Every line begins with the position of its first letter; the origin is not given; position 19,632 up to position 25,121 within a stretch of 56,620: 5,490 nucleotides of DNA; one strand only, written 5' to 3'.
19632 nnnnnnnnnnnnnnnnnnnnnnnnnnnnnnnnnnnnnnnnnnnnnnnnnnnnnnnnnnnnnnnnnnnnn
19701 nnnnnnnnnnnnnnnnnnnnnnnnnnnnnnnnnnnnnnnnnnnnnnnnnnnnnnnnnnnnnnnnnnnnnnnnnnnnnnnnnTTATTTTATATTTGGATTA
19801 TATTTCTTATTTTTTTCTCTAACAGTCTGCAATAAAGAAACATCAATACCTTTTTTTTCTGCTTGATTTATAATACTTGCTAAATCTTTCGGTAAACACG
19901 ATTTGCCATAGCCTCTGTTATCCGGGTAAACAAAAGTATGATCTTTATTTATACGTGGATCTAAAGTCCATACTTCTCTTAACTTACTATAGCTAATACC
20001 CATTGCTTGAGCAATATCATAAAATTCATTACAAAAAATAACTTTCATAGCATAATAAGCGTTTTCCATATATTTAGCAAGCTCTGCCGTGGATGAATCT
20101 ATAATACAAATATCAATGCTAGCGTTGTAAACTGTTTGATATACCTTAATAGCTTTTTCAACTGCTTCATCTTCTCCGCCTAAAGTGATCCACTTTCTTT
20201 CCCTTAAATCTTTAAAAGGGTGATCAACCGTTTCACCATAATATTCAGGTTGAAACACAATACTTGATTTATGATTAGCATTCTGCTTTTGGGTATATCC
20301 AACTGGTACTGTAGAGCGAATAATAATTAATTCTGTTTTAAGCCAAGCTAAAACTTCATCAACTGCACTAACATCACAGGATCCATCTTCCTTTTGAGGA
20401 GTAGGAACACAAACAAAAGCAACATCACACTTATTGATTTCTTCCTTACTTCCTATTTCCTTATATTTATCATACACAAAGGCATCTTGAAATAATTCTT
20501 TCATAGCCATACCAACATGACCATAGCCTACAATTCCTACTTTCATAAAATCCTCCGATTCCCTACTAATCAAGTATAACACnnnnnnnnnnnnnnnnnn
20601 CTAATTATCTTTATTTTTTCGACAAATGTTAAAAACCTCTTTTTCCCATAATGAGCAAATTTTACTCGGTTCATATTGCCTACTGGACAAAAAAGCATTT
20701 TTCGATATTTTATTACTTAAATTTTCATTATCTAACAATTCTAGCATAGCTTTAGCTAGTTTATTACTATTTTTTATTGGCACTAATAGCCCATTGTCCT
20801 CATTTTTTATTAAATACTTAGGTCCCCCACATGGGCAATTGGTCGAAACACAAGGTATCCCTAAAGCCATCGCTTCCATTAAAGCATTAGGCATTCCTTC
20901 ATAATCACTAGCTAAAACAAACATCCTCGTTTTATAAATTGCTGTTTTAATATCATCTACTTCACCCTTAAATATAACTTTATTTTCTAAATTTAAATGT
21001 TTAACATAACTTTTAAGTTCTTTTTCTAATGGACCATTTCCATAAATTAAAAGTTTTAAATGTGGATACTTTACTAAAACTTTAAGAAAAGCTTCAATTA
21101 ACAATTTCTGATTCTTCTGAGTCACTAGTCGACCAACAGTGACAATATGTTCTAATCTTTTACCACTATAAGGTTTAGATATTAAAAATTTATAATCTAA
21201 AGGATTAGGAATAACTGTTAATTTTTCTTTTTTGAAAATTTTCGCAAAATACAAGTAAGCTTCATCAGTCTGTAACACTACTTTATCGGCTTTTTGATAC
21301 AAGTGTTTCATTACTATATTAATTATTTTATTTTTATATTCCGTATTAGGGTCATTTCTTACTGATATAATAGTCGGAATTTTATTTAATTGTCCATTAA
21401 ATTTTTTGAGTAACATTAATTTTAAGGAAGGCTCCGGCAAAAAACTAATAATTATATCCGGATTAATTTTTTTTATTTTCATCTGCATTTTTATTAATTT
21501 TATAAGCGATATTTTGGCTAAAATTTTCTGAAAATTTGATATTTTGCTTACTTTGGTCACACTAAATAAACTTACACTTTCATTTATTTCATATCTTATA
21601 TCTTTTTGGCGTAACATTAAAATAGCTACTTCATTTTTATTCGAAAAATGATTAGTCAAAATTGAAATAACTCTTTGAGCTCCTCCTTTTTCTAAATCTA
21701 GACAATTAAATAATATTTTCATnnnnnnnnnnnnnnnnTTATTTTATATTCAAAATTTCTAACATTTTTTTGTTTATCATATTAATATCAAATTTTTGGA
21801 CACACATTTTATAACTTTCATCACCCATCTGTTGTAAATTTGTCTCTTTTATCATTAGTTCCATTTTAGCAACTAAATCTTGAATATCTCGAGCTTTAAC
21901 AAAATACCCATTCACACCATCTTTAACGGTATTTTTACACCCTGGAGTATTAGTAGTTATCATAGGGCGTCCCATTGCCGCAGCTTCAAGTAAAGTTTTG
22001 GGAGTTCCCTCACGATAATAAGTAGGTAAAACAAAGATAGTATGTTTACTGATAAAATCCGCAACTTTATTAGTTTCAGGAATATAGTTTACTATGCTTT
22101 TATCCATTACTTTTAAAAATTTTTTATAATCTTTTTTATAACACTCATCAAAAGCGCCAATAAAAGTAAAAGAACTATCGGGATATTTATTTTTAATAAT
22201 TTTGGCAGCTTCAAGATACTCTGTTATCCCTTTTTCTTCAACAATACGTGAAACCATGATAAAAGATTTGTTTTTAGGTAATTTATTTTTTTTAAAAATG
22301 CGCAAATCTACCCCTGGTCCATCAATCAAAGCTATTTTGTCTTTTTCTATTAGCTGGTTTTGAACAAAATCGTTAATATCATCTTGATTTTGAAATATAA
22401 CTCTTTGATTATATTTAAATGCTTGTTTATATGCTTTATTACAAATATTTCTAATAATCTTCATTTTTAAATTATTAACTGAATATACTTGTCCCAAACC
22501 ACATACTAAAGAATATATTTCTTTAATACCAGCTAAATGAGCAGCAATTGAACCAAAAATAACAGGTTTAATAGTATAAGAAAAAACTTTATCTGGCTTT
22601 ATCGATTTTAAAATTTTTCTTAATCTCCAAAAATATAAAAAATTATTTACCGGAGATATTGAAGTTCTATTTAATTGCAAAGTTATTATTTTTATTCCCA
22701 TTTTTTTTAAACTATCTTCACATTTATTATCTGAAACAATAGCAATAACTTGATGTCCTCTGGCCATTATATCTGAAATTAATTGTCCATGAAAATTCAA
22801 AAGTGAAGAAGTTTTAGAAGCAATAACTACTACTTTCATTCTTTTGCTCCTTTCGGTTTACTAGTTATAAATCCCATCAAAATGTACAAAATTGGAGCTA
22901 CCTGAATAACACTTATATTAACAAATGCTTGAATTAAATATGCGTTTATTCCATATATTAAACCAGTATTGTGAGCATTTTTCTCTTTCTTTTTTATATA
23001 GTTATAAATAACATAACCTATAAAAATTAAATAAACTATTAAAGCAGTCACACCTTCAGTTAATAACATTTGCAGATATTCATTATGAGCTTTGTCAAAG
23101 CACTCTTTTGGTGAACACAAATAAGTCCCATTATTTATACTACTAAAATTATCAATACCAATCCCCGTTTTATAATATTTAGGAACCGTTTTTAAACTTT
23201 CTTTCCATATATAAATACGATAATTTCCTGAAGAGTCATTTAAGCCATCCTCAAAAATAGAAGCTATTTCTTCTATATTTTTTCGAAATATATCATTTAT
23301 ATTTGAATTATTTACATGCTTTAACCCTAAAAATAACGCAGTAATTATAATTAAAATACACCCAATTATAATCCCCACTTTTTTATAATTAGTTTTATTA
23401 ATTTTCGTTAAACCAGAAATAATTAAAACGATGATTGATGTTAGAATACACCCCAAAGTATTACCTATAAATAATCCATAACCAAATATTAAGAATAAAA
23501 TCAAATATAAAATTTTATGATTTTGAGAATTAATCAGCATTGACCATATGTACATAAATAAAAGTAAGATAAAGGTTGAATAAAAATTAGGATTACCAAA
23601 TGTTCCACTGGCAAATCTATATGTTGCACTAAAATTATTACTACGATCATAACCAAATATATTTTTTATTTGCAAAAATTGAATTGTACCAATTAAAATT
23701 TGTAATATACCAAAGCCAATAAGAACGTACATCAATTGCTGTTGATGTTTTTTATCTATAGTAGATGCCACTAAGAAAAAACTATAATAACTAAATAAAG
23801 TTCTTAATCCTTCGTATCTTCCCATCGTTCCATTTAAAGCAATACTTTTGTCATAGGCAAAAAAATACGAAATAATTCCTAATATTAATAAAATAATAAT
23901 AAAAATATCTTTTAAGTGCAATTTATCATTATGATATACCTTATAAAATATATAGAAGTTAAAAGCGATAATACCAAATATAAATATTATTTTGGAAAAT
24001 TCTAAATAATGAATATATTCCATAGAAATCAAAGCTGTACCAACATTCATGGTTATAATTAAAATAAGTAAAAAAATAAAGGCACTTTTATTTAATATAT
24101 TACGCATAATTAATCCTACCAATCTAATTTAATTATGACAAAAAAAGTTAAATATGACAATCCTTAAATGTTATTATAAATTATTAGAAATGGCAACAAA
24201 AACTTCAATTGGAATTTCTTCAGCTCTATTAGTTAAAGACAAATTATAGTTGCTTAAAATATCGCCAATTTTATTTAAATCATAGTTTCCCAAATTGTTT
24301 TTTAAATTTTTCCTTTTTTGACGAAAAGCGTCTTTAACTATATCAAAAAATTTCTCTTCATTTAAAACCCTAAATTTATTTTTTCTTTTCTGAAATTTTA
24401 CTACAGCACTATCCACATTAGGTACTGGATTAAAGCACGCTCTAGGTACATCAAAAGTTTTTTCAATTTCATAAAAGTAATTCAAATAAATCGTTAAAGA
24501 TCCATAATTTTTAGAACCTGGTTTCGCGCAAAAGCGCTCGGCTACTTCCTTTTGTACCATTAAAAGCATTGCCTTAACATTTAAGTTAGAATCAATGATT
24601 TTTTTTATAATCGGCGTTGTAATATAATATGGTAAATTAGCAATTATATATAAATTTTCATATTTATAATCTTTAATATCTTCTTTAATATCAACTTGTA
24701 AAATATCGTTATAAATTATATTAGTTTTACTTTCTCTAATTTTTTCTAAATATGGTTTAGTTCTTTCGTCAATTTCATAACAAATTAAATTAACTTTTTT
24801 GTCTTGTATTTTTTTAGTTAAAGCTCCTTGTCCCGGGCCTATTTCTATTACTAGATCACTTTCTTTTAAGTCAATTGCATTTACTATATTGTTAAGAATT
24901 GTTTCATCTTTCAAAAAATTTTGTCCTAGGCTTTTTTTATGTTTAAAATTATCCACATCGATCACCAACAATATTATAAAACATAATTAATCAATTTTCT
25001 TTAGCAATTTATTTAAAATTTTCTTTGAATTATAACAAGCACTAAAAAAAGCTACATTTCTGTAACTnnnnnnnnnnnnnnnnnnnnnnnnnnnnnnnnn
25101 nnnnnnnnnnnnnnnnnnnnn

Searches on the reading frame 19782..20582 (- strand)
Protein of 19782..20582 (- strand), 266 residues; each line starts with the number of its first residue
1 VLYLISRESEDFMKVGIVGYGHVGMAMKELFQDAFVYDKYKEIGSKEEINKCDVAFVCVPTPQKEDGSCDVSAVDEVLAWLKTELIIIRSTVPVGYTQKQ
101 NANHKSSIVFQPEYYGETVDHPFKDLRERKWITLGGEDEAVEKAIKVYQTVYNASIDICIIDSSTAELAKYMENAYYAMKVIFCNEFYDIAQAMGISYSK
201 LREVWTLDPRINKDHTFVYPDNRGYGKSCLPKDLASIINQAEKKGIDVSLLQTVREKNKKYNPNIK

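Call 8: search_protein_families(library=pfam, proteins=[window:19782-20582:-], max_evalue=0.00001)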
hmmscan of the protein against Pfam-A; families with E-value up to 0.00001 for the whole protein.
window:19782-20582:- (266 aa): 2 families
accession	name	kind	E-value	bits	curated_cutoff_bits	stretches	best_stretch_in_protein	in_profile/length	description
PF00984.24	UDPG_MGDP_dh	-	2.4e-22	79.3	25.4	1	165-259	2-93/94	UDP-glucose/GDP-mannose dehydrogenase family, central domain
PF03721.20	UDPG_MGDP_dh_N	-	1.4e-13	51.3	27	1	45-144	70-183/187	UDP-glucose/GDP-mannose dehydrogenase family, NAD binding domain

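Call 21: search_protein_families(library=ncbifam, proteins=[window:19782-20582:-], max_evalue=0.00001)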
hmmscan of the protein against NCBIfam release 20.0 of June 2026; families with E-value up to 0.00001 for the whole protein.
window:19782-20582:- (266 aa): 6 families
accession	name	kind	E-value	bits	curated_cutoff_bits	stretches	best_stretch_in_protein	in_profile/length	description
TIGR03026.1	NDP-sugDHase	subfamily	2.2e-42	145.3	189.8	1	46-261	70-296/413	nucleotide sugar dehydrogenase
NF041297.1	UDPGDh_AglM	equivalog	2.8e-27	95.7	670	1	37-260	60-299/429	UDP-glucose 6-dehydrogenase AglM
NF047673.2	TeichurnBiosyTuaD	equivalog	2.4e-20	73.1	700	1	46-261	72-293/439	UDP-glucose 6-dehydrogenase TuaD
NF011631.0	PRK15057.1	equivalog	4.8e-20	72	757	1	71-240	98-264/388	UDP-glucose 6-dehydrogenase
NF040825.1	UDPMaNacDH_Arch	equivalog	2.2e-17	63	750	1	26-260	50-286/418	UDP-N-acetyl-D-mannosamine dehydrogenase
NF008286.0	PRK11064.1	equivalog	1.1e-12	47.3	459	1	48-259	72-293/420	UDP-N-acetyl-D-mannosamine dehydrogenase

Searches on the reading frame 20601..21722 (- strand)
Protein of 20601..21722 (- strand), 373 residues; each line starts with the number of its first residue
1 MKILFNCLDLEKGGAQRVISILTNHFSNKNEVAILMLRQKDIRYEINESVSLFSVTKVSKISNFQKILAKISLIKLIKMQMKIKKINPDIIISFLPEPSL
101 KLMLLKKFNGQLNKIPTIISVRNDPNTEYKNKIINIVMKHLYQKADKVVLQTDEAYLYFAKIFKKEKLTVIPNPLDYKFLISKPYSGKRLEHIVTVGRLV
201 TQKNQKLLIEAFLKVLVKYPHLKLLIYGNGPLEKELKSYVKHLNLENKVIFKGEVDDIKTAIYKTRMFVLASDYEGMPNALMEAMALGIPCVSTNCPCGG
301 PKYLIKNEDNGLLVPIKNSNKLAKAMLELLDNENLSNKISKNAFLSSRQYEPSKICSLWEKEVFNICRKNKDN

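Call 8: search_protein_families(library=pfam, proteins=[window:20601-21722:-], max_evalue=0.00001)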
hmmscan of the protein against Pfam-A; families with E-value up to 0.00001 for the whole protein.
window:20601-21722:- (373 aa): 3 families
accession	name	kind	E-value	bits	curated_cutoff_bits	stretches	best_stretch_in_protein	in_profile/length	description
PF00534.26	Glycos_transf_1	-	5e-40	137.3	26.4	1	191-343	16-169/172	Glycosyl transferases group 1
PF13692.12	Glyco_trans_1_4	-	4.9e-37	127.8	27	1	192-332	3-142/142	Glycosyl transferases group 1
PF13439.12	Glyco_transf_4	-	2.1e-09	38.1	28.5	1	13-176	2-167/170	Glycosyltransferase Family 4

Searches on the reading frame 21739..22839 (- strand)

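Call 8: search_protein_families(library=pfam, proteins=[window:21739-22839:-], max_evalue=0.00001)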
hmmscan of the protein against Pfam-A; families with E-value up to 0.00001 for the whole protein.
window:21739-22839:- (366 aa): 4 families
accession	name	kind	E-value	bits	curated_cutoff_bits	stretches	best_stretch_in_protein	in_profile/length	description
PF00534.26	Glycos_transf_1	-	6e-28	98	26.4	1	182-337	6-163/172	Glycosyl transferases group 1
PF13692.12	Glyco_trans_1_4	-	2e-23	83.7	27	1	191-330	2-140/142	Glycosyl transferases group 1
PF13477.12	Glyco_trans_4_2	-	1.5e-12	48.3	23.4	1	20-151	16-139/139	Glycosyl transferase 4-like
PF03033.26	Glyco_transf_28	-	1.3e-06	29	26.2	0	22-106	20-113/139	Glycosyltransferase family 28 N-terminal domain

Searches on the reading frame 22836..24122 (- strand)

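Call 8: search_protein_families(library=pfam, proteins=[window:22836-24122:-], max_evalue=0.00001)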
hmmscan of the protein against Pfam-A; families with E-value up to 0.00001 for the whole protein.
window:22836-24122:- (428 aa): 1 family
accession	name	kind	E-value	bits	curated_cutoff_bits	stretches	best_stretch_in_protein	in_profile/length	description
PF04932.20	Wzy_C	-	3.8e-14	53.2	31.7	1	209-365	2-149/149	O-Antigen ligase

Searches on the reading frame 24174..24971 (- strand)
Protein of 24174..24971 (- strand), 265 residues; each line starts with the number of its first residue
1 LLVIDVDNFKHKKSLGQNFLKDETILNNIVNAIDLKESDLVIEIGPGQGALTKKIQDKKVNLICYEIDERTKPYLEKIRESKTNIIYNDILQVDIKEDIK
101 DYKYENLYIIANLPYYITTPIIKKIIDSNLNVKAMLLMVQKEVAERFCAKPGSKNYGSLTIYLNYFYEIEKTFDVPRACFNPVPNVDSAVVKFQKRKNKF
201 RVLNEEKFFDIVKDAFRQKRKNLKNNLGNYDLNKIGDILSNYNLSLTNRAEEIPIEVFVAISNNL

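Call 9: search_protein_families(library=pfam, proteins=[window:24174-24971:-], max_evalue=0.00001)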
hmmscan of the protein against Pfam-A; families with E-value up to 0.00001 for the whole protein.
window:24174-24971:- (265 aa): 1 family
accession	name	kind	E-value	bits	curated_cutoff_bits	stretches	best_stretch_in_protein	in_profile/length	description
PF00398.26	RrnaAD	-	6.8e-62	209.4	24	1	9-263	2-259/263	Ribosomal RNA adenine dimethylase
